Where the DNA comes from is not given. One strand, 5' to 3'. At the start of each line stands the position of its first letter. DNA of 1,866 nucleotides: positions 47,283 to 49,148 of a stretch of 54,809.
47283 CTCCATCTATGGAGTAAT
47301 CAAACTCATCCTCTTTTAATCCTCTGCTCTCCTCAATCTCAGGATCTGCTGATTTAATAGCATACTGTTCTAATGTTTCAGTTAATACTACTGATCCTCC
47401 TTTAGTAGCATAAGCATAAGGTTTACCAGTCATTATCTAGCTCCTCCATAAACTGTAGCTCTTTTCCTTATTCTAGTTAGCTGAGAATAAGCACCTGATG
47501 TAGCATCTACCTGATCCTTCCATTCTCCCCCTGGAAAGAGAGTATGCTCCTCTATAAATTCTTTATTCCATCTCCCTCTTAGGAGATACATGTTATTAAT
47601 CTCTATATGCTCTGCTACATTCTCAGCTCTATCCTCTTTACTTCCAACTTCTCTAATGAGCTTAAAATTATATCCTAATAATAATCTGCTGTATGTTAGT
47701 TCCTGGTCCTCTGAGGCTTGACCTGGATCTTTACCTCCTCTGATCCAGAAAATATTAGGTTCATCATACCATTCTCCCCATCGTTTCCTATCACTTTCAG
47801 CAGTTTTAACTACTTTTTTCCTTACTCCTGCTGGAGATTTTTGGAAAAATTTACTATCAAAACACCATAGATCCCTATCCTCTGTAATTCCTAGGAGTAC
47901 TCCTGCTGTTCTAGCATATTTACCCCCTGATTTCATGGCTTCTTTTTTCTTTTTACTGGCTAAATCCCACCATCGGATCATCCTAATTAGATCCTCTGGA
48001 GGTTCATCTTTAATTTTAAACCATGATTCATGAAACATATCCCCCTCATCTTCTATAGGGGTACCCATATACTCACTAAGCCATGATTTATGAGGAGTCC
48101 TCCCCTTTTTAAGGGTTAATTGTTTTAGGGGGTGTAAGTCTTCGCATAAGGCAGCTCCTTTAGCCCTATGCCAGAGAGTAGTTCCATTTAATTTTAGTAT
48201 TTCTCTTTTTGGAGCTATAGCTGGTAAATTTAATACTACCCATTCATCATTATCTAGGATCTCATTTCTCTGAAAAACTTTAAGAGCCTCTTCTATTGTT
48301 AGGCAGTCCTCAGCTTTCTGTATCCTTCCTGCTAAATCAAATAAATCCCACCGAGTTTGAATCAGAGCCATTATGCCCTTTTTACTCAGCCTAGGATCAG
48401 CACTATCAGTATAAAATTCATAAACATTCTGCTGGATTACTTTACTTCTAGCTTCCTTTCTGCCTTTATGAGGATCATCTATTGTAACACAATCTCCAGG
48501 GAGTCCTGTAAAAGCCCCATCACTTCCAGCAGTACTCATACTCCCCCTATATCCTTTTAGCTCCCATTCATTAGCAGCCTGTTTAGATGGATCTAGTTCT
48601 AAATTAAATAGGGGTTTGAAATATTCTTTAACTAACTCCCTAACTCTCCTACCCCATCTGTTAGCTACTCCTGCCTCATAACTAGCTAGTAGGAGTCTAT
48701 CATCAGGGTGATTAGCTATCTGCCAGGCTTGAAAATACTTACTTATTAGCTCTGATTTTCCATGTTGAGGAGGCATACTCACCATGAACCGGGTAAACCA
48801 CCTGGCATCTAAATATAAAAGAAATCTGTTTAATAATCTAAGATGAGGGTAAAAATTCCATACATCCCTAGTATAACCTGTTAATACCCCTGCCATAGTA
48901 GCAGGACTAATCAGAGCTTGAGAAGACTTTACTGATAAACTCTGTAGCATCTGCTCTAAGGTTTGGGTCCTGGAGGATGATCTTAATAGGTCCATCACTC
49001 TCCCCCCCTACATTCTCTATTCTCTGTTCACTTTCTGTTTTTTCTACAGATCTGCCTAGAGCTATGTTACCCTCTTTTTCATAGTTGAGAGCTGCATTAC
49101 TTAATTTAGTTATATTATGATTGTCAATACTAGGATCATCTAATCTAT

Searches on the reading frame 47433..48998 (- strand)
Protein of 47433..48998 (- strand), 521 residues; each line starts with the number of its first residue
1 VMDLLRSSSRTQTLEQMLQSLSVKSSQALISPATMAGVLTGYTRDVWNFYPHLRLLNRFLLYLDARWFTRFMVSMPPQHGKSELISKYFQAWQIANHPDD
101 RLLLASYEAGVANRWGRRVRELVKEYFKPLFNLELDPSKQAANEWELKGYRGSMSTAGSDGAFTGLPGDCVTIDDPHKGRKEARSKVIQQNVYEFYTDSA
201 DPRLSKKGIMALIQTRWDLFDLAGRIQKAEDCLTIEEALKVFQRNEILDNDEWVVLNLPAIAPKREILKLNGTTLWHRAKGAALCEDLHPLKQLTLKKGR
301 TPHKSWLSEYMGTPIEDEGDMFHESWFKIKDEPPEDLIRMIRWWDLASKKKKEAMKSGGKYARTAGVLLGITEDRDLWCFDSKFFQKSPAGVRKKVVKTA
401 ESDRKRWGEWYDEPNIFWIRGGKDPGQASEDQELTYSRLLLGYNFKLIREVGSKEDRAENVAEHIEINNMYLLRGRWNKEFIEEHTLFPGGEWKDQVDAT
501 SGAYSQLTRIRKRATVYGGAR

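Call 75: search_protein_families(library=pfam, proteins=[window:47433-48998:-], max_evalue=0.01)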
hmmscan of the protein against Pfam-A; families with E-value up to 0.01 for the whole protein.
window:47433-48998:- (521 aa): 2 families
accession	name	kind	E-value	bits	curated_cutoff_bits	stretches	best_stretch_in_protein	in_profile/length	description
PF03237.21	Terminase_6N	-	3.2e-06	27.4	22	1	74-198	3-127/215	Terminase large subunit, T4likevirus-type, N-terminal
PF17289.8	Terminase_6C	-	0.0066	16.9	22.6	0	372-505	22-153/155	Terminase RNaseH-like domain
